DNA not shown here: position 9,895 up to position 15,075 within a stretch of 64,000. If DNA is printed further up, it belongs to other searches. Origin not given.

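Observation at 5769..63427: Pervasive frameshifts: at least 15 recognisable genes are split across reading frames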

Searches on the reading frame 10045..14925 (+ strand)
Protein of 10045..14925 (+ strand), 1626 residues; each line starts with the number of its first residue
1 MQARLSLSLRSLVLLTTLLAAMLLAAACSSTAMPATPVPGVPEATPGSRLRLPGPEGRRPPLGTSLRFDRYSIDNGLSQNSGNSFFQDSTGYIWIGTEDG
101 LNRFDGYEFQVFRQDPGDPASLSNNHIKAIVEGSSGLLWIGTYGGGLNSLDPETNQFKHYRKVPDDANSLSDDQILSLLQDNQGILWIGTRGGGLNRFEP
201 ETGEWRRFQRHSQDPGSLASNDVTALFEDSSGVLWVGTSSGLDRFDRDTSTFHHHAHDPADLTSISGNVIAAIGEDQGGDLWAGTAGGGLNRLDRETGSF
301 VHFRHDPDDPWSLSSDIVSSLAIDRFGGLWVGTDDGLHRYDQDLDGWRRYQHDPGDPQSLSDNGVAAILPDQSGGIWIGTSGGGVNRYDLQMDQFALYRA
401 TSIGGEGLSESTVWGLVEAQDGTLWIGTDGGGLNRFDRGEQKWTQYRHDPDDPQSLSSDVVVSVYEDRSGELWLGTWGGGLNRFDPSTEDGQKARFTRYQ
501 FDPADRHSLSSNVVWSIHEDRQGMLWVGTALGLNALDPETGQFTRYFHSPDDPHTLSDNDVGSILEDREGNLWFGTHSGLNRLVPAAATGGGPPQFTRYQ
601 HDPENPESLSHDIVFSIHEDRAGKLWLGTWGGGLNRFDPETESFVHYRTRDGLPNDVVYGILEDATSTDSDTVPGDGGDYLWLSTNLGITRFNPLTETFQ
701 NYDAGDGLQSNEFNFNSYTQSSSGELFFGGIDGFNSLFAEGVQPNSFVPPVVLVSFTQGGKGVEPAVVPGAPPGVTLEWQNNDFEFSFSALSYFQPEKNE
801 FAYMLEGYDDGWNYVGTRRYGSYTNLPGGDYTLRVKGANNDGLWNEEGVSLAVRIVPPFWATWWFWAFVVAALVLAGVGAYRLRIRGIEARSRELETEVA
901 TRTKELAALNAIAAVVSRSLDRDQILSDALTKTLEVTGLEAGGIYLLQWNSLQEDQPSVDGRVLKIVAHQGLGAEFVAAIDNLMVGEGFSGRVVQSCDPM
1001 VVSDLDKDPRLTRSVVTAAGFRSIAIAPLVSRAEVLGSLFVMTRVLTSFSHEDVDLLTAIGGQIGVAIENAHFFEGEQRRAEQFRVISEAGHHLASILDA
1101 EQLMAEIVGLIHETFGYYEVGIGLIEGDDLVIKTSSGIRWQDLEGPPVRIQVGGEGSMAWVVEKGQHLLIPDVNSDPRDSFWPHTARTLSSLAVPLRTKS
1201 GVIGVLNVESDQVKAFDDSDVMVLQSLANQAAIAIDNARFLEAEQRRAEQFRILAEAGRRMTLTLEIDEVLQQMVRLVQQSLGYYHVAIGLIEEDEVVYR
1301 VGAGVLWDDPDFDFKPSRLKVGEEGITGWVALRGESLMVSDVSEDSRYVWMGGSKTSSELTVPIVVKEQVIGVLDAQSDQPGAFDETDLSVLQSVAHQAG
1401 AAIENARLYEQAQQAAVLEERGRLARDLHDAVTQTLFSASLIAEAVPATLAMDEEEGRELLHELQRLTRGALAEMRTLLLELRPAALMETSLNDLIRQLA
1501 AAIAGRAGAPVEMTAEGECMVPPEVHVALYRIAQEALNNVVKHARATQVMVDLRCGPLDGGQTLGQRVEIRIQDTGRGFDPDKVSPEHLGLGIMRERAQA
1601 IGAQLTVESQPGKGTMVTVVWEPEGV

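Call 5: find_encoding_contigs(protein=window:10045-14925:+, flank=10000, max_places=10)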
Protein window:10045-14925:+ (1626 aa): no gene with exactly this product is on record in the collection.

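Call 7: find_related_loci(query=window:10045-14925:+, collection=genome_contigs, flank=10000)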
Query window:10045-14925:+ (1626 aa) in genome_contigs; peptide patterns used: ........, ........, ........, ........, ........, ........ (x = any residue, [..] = any of these).
107 stretches matched a pattern; 20 encode a relative of the query (tblastn E <= 1e-3); 20 distinct loci.
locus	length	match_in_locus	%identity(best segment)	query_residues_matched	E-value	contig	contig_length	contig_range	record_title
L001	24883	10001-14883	90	1-1626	0e+0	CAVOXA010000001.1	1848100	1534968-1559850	MAG: uncultured Chloroflexia bacterium isolate MFD09964.bin.2.208 genome assembly, contig: contig_11159, whole genome sh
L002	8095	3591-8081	37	28-1422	0e+0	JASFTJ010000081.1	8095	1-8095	MAG: Anaerolineae bacterium isolate D1103U20metaG_Bin_347 D1103U20metaG_FD_scaffold_3153_c1, whole genome shotgun sequen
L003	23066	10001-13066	32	27-1108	6e-141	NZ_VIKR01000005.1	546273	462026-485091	Aliikangiella marina strain GYP-15 Scaffold5_1, whole genome shotgun sequence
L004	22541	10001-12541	28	64-935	5e-89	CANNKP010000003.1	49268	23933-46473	MAG: Flavobacteriales bacterium isolate ZH-Oct18-23 genome assembly, contig: ZH-Oct18-C329, whole genome shotgun sequenc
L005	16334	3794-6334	28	64-935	3e-87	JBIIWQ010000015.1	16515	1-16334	MAG: Crocinitomicaceae bacterium isolate ME2005-04-11_3300042883_group2_bin83 Rohwer_bin680_scaffold_2242_c1, whole geno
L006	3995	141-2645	28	64-924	1e-87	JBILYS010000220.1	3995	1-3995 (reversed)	MAG: Crocinitomicaceae bacterium isolate ME2019-03-01_3300042479_group8_bin100 Rohwer_bin700_scaffold_14372_c1, whole ge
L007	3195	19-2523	28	64-924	1e-88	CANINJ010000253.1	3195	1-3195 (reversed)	MAG: Bacteroidetes bacterium isolate RH-14apr17-409 genome assembly, contig: RH-14apr17-C115256, whole genome shotgun se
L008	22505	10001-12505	28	64-924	3e-86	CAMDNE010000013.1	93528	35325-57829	MAG: Chitinophaga pinensis isolate MiH-22jul19-126 genome assembly, contig: MiH-22jul19-C280, whole genome shotgun seque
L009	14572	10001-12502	29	64-924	2e-85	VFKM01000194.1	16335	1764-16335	MAG: Flavobacteriales bacterium isolate Bin_61_26 c_000003826879, whole genome shotgun sequence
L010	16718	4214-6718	28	64-924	3e-85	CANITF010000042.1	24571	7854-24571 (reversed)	MAG: Flavobacteriales bacterium isolate RH-15aug16-345 genome assembly, contig: RH-15aug16-C3854, whole genome shotgun s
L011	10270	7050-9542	29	64-924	1e-84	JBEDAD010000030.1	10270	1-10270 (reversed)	MAG: Bacteroidota bacterium isolate NASQAN2011_458_B_bin.9 scaffold_261241, whole genome shotgun sequence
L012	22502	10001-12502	29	64-924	3e-84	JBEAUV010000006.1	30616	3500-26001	MAG: Bacteroidota bacterium isolate NASQAN2011_231_A_bin.6 scaffold_000011, whole genome shotgun sequence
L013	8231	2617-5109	29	64-924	6e-83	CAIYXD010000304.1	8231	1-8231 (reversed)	MAG: uncultured Flavobacteriia bacterium isolate Loclat_bin-05263 genome assembly, contig: bin-05263:304/614, whole geno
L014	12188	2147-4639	29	64-924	1e-82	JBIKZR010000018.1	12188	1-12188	MAG: Crocinitomicaceae bacterium isolate ME2016-04-22_3300042393_group7_bin62 Rohwer_bin694_scaffold_1083_c1, whole geno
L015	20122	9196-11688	28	64-924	1e-77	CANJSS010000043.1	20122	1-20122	MAG: Flavobacteriales bacterium isolate RH-23may17-180 genome assembly, contig: RH-23may17-C19701, whole genome shotgun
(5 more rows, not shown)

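Call 70: search_protein_families(library=pfam, max_evalue=0.001, proteins=[L001:4318-6285:-])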
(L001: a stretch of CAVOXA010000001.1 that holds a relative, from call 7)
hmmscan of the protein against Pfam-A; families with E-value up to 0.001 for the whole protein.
L001:4318-6285:- (656 aa): 6 families
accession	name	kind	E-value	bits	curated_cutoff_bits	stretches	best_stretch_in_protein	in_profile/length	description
PF13365.12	Trypsin_2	-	1.5e-24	87.8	27.6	1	207-343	1-144/144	Trypsin-like peptidase domain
PF00089.32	Trypsin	-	1.3e-08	35.4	20.6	1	206-354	26-205/220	Trypsin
PF13180.12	PDZ_2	-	2.3e-08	34.6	27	1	378-456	3-73/80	PDZ domain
PF17820.7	PDZ_6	-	2.7e-08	33.9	27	1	395-452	1-54/54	PDZ domain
PF00595.29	PDZ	-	5.9e-05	23.8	23.2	1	375-421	9-54/81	PDZ domain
PF05579.19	Peptidase_S32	-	0.00044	20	24.7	0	322-349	203-230/297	Equine arteritis virus serine endopeptidase S32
